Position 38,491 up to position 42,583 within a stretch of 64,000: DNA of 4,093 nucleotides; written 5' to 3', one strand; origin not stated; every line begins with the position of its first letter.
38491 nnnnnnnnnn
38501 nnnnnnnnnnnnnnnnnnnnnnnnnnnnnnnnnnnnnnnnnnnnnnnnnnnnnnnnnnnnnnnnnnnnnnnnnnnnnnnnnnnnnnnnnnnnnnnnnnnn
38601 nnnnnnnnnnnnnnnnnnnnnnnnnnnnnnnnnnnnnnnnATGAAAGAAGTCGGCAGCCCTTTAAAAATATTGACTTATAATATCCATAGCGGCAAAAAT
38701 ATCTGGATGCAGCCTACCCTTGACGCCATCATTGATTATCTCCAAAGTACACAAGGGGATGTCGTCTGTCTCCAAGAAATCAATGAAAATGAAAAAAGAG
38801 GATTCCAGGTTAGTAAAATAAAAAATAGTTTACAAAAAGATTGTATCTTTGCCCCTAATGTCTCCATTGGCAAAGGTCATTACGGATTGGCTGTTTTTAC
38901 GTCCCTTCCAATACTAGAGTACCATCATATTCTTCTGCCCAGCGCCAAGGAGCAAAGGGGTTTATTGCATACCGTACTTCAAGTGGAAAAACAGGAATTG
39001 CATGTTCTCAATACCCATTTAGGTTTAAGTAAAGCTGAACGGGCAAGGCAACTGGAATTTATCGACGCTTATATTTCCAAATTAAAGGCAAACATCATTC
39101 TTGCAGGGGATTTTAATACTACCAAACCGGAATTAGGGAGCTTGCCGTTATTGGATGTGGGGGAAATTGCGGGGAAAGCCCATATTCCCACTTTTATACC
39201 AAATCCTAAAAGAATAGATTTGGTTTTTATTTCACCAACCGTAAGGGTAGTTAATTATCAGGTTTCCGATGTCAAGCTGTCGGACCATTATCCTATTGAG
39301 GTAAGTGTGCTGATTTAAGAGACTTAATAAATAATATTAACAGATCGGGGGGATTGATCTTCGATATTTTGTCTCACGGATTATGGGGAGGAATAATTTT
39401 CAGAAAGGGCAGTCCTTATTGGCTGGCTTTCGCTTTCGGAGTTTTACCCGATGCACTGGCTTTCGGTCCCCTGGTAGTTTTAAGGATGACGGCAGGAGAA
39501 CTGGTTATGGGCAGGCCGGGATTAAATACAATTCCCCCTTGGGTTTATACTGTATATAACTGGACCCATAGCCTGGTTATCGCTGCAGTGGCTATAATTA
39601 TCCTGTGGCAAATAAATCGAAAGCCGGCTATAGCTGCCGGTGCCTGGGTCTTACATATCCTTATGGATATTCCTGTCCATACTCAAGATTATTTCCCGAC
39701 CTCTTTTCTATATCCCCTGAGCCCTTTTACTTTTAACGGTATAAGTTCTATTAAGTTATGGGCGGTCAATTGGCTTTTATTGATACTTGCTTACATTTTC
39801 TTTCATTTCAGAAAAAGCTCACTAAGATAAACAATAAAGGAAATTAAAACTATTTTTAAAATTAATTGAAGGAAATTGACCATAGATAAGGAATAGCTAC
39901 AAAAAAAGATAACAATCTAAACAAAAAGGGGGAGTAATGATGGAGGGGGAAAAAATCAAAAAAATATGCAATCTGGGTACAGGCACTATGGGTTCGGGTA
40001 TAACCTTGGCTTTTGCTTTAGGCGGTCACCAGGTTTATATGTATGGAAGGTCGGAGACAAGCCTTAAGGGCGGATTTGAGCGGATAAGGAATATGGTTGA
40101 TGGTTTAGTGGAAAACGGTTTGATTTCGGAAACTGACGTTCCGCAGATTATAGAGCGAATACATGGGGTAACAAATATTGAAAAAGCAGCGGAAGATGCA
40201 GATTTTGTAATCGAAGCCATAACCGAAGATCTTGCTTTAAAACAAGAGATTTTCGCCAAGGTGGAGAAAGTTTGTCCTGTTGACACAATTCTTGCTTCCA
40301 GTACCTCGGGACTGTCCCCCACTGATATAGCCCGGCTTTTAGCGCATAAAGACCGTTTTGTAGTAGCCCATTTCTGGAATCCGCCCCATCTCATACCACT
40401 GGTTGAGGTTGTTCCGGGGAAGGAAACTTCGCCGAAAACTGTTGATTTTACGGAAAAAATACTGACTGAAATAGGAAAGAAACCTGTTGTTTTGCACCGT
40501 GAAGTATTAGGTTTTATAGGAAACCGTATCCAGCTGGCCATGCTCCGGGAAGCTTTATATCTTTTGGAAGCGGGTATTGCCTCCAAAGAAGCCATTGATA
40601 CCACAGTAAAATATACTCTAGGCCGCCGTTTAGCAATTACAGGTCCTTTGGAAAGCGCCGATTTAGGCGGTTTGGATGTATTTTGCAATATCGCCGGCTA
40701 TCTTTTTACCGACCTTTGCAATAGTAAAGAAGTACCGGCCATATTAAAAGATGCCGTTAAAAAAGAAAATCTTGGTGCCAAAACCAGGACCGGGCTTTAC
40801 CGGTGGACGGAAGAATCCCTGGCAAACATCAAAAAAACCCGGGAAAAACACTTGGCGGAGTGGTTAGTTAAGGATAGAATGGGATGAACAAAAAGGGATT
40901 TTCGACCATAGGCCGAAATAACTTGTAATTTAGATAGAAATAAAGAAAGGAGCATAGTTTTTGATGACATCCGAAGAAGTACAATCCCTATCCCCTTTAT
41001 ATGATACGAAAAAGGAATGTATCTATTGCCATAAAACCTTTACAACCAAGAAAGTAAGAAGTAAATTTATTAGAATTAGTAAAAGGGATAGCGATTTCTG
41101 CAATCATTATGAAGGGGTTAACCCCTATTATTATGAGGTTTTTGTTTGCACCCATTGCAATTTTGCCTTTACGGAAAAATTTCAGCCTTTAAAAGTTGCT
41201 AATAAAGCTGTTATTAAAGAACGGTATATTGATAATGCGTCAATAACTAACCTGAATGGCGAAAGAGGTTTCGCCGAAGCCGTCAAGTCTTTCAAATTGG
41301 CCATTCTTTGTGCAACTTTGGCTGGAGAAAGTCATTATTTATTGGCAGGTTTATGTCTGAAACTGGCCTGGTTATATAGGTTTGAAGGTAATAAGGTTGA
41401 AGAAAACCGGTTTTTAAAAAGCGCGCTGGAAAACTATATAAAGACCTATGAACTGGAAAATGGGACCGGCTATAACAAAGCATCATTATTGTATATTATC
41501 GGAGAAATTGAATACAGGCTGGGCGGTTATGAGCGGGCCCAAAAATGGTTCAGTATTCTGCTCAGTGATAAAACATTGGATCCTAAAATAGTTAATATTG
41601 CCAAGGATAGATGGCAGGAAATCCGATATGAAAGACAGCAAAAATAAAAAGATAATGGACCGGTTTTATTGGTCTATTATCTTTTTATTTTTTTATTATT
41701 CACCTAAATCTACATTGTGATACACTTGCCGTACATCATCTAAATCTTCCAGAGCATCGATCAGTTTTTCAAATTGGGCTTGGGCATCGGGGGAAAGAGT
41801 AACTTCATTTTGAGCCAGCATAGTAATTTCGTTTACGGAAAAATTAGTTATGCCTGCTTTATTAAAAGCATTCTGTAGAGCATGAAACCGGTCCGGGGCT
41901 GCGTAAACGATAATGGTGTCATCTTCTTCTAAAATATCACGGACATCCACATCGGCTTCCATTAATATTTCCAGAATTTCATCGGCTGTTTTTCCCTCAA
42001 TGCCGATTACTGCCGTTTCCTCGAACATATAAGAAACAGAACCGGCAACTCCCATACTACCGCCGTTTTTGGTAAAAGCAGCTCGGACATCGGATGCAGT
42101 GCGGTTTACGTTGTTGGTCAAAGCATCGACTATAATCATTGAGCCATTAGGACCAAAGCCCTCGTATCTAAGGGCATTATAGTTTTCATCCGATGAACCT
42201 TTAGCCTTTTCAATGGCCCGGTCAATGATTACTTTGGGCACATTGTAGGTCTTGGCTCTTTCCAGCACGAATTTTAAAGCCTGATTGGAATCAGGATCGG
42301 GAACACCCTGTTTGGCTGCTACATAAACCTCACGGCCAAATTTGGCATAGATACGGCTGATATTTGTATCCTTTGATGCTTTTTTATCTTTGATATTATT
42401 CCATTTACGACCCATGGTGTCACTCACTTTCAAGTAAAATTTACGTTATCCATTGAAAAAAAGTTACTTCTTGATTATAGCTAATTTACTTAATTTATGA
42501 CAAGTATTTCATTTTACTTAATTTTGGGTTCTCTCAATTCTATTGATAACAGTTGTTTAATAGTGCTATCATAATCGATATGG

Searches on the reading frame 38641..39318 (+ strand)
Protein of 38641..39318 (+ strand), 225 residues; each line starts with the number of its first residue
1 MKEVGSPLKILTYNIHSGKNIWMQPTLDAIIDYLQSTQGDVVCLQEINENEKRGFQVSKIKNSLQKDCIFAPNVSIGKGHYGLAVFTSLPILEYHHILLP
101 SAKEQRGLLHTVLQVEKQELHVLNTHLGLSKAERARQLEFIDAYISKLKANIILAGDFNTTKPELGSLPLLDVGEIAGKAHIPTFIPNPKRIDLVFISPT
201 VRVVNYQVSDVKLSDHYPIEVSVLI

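Call 8: search_protein_families(library=pfam, proteins=[window:38641-39318:+])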
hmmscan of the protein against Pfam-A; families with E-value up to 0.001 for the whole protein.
window:38641-39318:+ (225 aa): 3 families
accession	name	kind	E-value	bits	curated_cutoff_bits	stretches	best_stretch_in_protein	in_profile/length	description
PF03372.29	Exo_endo_phos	-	9.1e-21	75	24.5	1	11-216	1-225/225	Endonuclease/Exonuclease/phosphatase family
PF23226.1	Exo_endo_phos_PGAP2IP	-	1.5e-06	28.1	27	1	13-156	9-156/239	PGAP2IP, C-terminal nuclease-like domain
PF14529.12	Exo_endo_phos_2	-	1.4e-05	25.4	27.4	1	138-219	18-116/117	Endonuclease-reverse transcriptase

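Call 10: find_encoding_contigs(protein=window:38641-39318:+, flank=10000, max_places=10)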
Protein window:38641-39318:+ (225 aa): 3 contigs read that carry it; 3 places shown.
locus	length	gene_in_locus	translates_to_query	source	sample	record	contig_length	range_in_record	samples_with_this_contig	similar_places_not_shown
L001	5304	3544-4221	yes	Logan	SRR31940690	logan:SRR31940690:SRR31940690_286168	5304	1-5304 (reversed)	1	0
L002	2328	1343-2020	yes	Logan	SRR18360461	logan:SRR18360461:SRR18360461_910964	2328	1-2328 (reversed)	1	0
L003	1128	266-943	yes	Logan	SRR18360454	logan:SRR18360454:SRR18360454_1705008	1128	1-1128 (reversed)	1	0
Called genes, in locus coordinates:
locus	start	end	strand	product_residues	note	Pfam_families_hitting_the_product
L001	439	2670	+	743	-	PF02901:PFL-like, PF01228:Gly_radical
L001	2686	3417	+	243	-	PF13353:Fer4_12, PF04055:Radical_SAM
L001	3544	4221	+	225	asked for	PF23226:Exo_endo_phos_PGAP2IP (weak), PF03372:Exo_endo_phos, PF14529:Exo_endo_phos_2 (faint)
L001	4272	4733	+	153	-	-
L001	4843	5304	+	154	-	?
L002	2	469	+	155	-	?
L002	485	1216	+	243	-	PF13353:Fer4_12, PF04055:Radical_SAM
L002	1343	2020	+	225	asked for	PF23226:Exo_endo_phos_PGAP2IP (weak), PF03372:Exo_endo_phos, PF14529:Exo_endo_phos_2 (faint)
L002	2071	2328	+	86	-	?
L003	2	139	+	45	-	?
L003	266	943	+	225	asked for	PF23226:Exo_endo_phos_PGAP2IP (weak), PF03372:Exo_endo_phos, PF14529:Exo_endo_phos_2 (faint)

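Call 11: find_homologous_proteins(query=window:38641-39318:+, max_evalue=1e-20)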
Query window:38641-39318:+ (225 aa): 41 proteins with E <= 1e-20 among 366 candidates.
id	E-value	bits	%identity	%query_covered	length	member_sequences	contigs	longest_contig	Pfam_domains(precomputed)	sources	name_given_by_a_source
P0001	4.2e-144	496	100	100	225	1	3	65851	PF14529.13,PF03372.30,PF23226.2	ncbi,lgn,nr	ncbi:MAG: hypothetical protein GXW85_05030 [Clostridia bacterium]|nr:hypothetical protein [Clostridi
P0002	2.3e-110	385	74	100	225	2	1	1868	PF03372.30,PF23226.2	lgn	-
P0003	1.3e-85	304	61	97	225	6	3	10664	PF14529.13,PF03372.30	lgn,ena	-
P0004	9.7e-84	298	60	97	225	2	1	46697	PF14529.13,PF03372.30,PF23226.2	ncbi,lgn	ncbi:MAG: endonuclease/exonuclease/phosphatase family protein [Dehalobacterium sp.]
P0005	2.3e-82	294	57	97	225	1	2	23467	PF14529.13,PF03372.30,PF23226.2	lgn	-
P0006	1.5e-80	288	61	97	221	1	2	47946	PF14529.13,PF03372.30,PF23226.2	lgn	-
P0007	1.9e-80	288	60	96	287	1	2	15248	PF14529.13,PF03372.30,PF23226.2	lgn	-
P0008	1.5e-69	252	53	97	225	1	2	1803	PF14529.13,PF03372.30,PF23226.2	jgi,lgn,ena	-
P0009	2.8e-69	251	52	97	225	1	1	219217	PF14529.13,PF03372.30,PF23226.2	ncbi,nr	ncbi:endonuclease/exonuclease/phosphatase family protein [Lutibacter sp. B2]|nr:endonuclease/exonucl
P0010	5.3e-66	240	49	99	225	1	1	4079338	PF14529.13,PF03372.30,PF23226.2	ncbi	ncbi:endonuclease/exonuclease/phosphatase family protein [Clostridiaceae bacterium 35-E11]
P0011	9.2e-66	239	50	100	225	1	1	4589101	PF14529.13,PF03372.30,PF23226.2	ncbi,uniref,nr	ncbi:endonuclease/exonuclease/phosphatase family protein [Crassaminicella profunda]|uniref:endonucle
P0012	6.5e-65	237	52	97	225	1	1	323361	PF14529.13,PF03372.30,PF23226.2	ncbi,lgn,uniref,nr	ncbi:endonuclease/exonuclease/phosphatase family protein [Marinisporobacter balticus]|uniref:Endonuc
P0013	1.5e-64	236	50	100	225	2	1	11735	PF14529.13,PF03372.30,PF23226.2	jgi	jgi:endonuclease/exonuclease/phosphatase family metal-dependent hydrolase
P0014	6.3e-64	234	50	96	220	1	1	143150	PF03372.30,PF23226.2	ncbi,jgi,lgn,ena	-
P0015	1.9e-63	232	50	96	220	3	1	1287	PF03372.30,PF23226.2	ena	-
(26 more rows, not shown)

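Call 14: find_related_loci(query=A2, collection=genome_contigs, flank=10000)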
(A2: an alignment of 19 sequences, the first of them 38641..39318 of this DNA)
Query A2 (225 aa) in genome_contigs; peptide patterns used: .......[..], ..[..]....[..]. (x = any residue, [..] = any of these).
91 stretches matched a pattern; 30 encode a relative of the query (tblastn E <= 1e-3); 30 distinct loci.
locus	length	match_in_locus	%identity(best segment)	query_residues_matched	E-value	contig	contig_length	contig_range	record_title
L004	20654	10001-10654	61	8-225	7e-92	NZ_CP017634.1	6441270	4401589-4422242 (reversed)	Candidatus Formimonas warabiya strain DCMF chromosome, complete genome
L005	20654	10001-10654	52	8-225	5e-77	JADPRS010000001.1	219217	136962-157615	Lutibacter sp. B2 NODE_9_length_219217_cov_14.203603, whole genome shotgun sequence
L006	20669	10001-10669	49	1-223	1e-72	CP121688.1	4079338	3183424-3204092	Clostridiaceae bacterium 35-E11 chromosome, complete genome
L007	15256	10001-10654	52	8-225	7e-72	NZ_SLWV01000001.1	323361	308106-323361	Marinisporobacter balticus strain DSM 102940 Ga0310545_101, whole genome shotgun sequence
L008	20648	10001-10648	50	8-223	6e-71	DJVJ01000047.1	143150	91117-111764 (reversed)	MAG TPA_asm: Bacillales bacterium UBA6259 UBA6259_contig_36114, whole genome shotgun sequence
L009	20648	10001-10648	50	8-223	5e-71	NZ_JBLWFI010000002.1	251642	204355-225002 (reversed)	Tepidibacillus infernus strain MBL-TLP NODE_2_length_251642_cov_44.241523, whole genome shotgun sequence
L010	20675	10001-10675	48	1-225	1e-69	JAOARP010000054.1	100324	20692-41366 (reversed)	MAG: Marinisporobacter sp. isolate McD1.33 contig_194647, whole genome shotgun sequence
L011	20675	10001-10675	47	1-225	2e-69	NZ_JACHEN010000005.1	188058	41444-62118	Anaerosolibacter carboniphilus strain DSM 103526 Ga0415316_05, whole genome shotgun sequence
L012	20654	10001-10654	49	8-225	6e-69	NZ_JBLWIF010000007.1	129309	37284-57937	Tepidibacillus sp. LV47 NODE_7_length_129309_cov_208.100368, whole genome shotgun sequence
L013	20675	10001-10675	44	1-225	1e-67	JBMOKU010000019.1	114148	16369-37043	MAG: Bacillota bacterium isolate Betzabe_MAG006 MAG006_19, whole genome shotgun sequence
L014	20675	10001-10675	49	1-225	2e-71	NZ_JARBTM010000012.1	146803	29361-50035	MAG: Anaerosolibacter sp. isolate L_E1_T20_C_bin.128 scaffold_307, whole genome shotgun sequence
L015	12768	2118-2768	47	8-225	1e-66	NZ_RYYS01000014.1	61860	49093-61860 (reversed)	Anaerophilus nitritogenes strain MJB2 14, whole genome shotgun sequence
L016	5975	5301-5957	45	8-225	4e-64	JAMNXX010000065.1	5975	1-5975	MAG: Bacillota bacterium isolate Bin_12 Bin_12_scaffold_14125, whole genome shotgun sequence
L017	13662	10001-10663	42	5-225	6e-62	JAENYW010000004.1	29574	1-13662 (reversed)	MAG: Tepidibacillus decaturensis isolate BL5_bin.8 BL5_bin8_NODE_384_length_29574_cov_4.803313, whole genome shotgun seq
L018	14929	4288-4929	45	8-223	2e-58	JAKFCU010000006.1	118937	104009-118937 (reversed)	MAG: Brevibacillus sp. isolate LC029 contig-124_103, whole genome shotgun sequence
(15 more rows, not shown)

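Call 17: find_encoding_contigs(protein=P0002, flank=10000, max_places=4)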
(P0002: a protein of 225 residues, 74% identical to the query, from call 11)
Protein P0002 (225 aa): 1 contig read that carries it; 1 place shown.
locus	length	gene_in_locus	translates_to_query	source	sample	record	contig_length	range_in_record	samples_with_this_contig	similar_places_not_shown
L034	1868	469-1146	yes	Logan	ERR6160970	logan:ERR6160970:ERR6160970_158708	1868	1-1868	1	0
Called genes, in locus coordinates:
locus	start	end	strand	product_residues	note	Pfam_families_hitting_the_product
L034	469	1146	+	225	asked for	PF23226:Exo_endo_phos_PGAP2IP (weak), PF03372:Exo_endo_phos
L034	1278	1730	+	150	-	-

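Call 18: find_encoding_contigs(protein=P0003, flank=10000, max_places=4)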
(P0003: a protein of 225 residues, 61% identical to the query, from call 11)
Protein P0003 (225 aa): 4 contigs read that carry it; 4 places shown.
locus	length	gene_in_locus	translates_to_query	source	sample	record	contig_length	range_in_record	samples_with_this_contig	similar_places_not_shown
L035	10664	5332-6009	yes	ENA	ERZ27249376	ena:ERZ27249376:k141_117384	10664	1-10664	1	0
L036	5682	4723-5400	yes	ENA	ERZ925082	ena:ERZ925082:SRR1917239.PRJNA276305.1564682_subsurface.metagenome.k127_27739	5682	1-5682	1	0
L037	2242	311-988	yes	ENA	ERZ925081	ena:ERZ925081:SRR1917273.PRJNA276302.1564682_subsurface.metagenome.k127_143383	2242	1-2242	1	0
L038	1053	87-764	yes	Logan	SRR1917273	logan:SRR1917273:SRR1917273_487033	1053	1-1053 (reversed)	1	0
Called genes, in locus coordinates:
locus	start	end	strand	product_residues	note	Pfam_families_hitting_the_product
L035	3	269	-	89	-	?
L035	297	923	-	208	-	PF02353:CMAS, PF13489:Methyltransf_23, PF01739:CheR (faint), PF01209:Ubie_methyltran, PF13847:Methyltransf_31, PF08241:Methyltransf_11, PF08242:Methyltransf_12, PF13649:Methyltransf_25, +1 more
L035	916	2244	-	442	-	PF02310:B12-binding, PF04055:Radical_SAM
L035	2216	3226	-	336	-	PF13480:Acetyltransf_6 (weak)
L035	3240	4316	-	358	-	-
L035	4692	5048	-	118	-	PF10710:DUF2512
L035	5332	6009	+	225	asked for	PF03372:Exo_endo_phos, PF14529:Exo_endo_phos_2 (faint)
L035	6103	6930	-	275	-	PF01061:ABC2_membrane, PF12679:ABC2_membrane_2, PF12698:ABC2_membrane_3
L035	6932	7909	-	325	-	PF00005:ABC_tran, PF13304:AAA_21 (weak), PF13732:DrrA1-3_C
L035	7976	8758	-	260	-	PF12730:ABC2_membrane_4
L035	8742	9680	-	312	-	PF00005:ABC_tran, PF13304:AAA_21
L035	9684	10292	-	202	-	PF00440:TetR_N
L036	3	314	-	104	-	?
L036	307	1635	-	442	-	PF02310:B12-binding, PF04055:Radical_SAM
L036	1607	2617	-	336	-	PF13480:Acetyltransf_6 (weak)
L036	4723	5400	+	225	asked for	PF03372:Exo_endo_phos, PF14529:Exo_endo_phos_2 (faint)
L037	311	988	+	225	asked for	PF03372:Exo_endo_phos, PF14529:Exo_endo_phos_2 (faint)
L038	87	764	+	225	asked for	PF03372:Exo_endo_phos, PF14529:Exo_endo_phos_2 (faint)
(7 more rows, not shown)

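Call 19: find_encoding_contigs(protein=P0006, flank=10000, max_places=4)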
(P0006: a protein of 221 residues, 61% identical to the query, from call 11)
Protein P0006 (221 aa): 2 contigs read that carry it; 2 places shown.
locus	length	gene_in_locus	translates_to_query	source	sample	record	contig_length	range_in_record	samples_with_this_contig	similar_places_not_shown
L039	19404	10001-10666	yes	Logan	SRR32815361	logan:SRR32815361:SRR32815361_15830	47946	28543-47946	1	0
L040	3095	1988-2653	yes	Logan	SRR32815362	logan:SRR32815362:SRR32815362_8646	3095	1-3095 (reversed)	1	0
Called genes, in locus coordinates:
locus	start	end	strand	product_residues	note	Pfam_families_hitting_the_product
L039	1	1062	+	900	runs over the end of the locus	PF00171:Aldedh, PF00465:Fe-ADH, PF13685:Fe-ADH_2 (weak), PF25137:ADH_Fe_C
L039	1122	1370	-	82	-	PF01541:GIY-YIG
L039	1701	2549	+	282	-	-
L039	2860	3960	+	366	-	PF24517:CBM96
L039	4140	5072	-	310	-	PF00291:PALP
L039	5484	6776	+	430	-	PF01053:Cys_Met_Meta_PP, PF00155:Aminotran_1_2 (faint), PF01041:DegT_DnrJ_EryC1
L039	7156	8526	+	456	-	PF00291:PALP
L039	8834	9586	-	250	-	PF01936:NYN, PF12872:OST-HTH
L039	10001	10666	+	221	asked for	PF03372:Exo_endo_phos, PF23226:Exo_endo_phos_PGAP2IP, PF14529:Exo_endo_phos_2 (faint)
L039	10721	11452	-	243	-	PF07833:Cu_amine_oxidN1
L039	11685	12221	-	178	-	PF00210:Ferritin (weak), PF02915:Rubrerythrin, PF23458:DUF7130 (weak), PF21349:RUBY_RBDX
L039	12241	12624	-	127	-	PF06397:Desulfoferrod_N, PF01880:Desulfoferrodox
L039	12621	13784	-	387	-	PF00753:Lactamase_B, PF19583:ODP, PF00258:Flavodoxin_1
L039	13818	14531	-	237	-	PF01613:Flavin_Reduct, PF00301:Rubredoxin, PF21349:RUBY_RBDX (faint)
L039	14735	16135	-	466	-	PF00474:SSF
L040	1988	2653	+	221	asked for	PF03372:Exo_endo_phos, PF23226:Exo_endo_phos_PGAP2IP, PF14529:Exo_endo_phos_2 (faint)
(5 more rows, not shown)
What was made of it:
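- Tried and rejected: Contexts of EEP homologs P0003 and P0006 are unrelated (calls 18, 19).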

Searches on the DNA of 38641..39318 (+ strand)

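Call 25: search_rna_families(source=L034, threshold=evalue, max_evalue=0.01)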
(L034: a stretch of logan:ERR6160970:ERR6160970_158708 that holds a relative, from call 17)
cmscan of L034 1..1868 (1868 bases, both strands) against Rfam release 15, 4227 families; matches with E-value up to 0.01: 2.
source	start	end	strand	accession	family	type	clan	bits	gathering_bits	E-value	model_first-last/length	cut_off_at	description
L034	1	264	+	RF00023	tmRNA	Gene;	CL00001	137.3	47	3.6e-55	93-374/374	5'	transfer-messenger RNA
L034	277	348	+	RF00005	tRNA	Gene; tRNA;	CL00001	56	29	6.4e-11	1-71/71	no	tRNA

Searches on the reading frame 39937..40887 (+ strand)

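Call 8: search_protein_families(library=pfam, proteins=[window:39937-40887:+])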
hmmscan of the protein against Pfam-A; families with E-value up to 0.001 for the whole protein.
window:39937-40887:+ (316 aa): 4 families
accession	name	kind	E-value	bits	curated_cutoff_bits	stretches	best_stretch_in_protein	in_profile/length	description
PF02737.24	3HCDH_N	-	3.9e-59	200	22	1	10-188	2-178/180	3-hydroxyacyl-CoA dehydrogenase, NAD binding domain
PF00725.27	3HCDH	-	1.5e-18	67.5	22.1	1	192-290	1-97/97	3-hydroxyacyl-CoA dehydrogenase, C-terminal domain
PF01210.29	NAD_Gly3P_dh_N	-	1.2e-06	29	23.1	1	9-132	1-112/158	NAD-dependent glycerol-3-phosphate dehydrogenase N-terminus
PF03446.21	NAD_binding_2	-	4e-05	24.1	21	1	9-127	1-98/161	NAD binding domain of 6-phosphogluconate dehydrogenase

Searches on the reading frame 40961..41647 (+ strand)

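Call 8: search_protein_families(library=pfam, proteins=[window:40961-41647:+])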
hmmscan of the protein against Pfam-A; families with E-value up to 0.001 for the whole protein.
window:40961-41647:+ (228 aa): 2 families
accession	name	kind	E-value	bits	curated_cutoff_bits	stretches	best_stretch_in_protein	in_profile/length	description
PF09986.15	DUF2225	-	1.4e-53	182.2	21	1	13-221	1-214/214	Uncharacterized protein conserved in bacteria (DUF2225)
PF13424.12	TPR_12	-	0.00059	20.4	30.1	0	104-159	19-75/77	Tetratricopeptide repeat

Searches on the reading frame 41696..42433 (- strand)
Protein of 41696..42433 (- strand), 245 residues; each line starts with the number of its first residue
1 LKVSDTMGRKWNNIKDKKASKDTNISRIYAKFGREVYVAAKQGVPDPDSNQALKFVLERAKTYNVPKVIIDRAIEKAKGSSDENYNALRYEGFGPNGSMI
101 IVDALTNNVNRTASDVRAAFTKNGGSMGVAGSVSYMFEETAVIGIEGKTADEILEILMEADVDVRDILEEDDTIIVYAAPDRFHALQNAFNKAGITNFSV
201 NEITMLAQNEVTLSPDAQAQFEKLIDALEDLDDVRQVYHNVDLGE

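Call 8: search_protein_families(library=pfam, proteins=[window:41696-42433:-])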
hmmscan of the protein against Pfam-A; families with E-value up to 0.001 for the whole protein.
window:41696-42433:- (245 aa): 2 families
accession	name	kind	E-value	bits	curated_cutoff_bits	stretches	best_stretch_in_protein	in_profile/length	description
PF01709.26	Transcrip_reg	-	2.4e-51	174.1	27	1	85-241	1-160/160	TACO1/YebC second and third domain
PF20772.2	TACO1_YebC_N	-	2.4e-25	89.2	36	1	9-79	1-72/73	TACO1/YebC protein N-terminal domain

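Call 43: find_homologous_proteins(query=window:41696-42433:-, max_evalue=1e-60)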
Query window:41696-42433:- (245 aa): 5160 proteins with E <= 1e-60 among 8000 candidates; the best 120 are listed.
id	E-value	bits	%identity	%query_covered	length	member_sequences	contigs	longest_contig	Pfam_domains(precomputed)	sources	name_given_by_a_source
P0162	3.6e-150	516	100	98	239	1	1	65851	PF01709.27,PF20772.3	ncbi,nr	ncbi:MAG: YebC/PmpR family DNA-binding transcriptional regulator [Clostridia bacterium]|nr:YebC/PmpR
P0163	6.0e-128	443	83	98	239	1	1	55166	PF01709.27,PF20772.3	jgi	-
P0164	7.8e-128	443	81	100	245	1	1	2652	PF01709.27,PF20772.3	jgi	-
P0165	1.9e-127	442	83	98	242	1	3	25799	PF01709.27,PF20772.3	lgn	-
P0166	2.3e-127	441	81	99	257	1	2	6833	PF01709.27,PF20772.3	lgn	-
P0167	5.3e-127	440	83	98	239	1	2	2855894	PF01709.27,PF20772.3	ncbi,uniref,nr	ncbi:YebC/PmpR family DNA-binding transcriptional regulator [Tepidibacillus decaturensis]|uniref:Pro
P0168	5.9e-127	440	84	98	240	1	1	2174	PF01709.27,PF20772.3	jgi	jgi:YebC/PmpR family DNA-binding regulatory protein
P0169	6.1e-127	440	85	98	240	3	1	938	PF01709.27,PF20772.3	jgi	jgi:YebC/PmpR family DNA-binding regulatory protein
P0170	6.3e-127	440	83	98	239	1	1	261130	PF01709.27,PF20772.3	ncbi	ncbi:YebC/PmpR family DNA-binding transcriptional regulator [Microbacteriaceae bacterium 4G12]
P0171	1.8e-126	438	80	100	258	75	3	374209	PF01709.27,PF20772.3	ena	-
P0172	2.0e-126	438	82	98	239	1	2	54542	PF01709.27,PF20772.3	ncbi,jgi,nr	ncbi:MAG: hypothetical protein JM58_12790 [Peptococcaceae bacterium BICA1-8]|nr:MAG: hypothetical pr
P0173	2.1e-126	438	83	98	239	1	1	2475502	PF01709.27,PF20772.3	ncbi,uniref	ncbi:YebC/PmpR family DNA-binding transcriptional regulator [Tepidibacillus infernus]|uniref:YebC/Pm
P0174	2.6e-126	438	81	98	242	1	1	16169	PF01709.27,PF20772.3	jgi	jgi:YebC/PmpR family DNA-binding regulatory protein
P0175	3.0e-126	438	83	98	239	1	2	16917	PF01709.27,PF20772.3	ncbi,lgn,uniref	ncbi:YebC/PmpR family DNA-binding transcriptional regulator [Peribacillus tepidiphilus]|uniref:YebC/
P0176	5.5e-126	437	82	98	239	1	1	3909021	PF01709.27,PF20772.3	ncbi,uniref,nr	ncbi:YebC/PmpR family DNA-binding transcriptional regulator [Bacillus testis]|uniref:YebC/PmpR famil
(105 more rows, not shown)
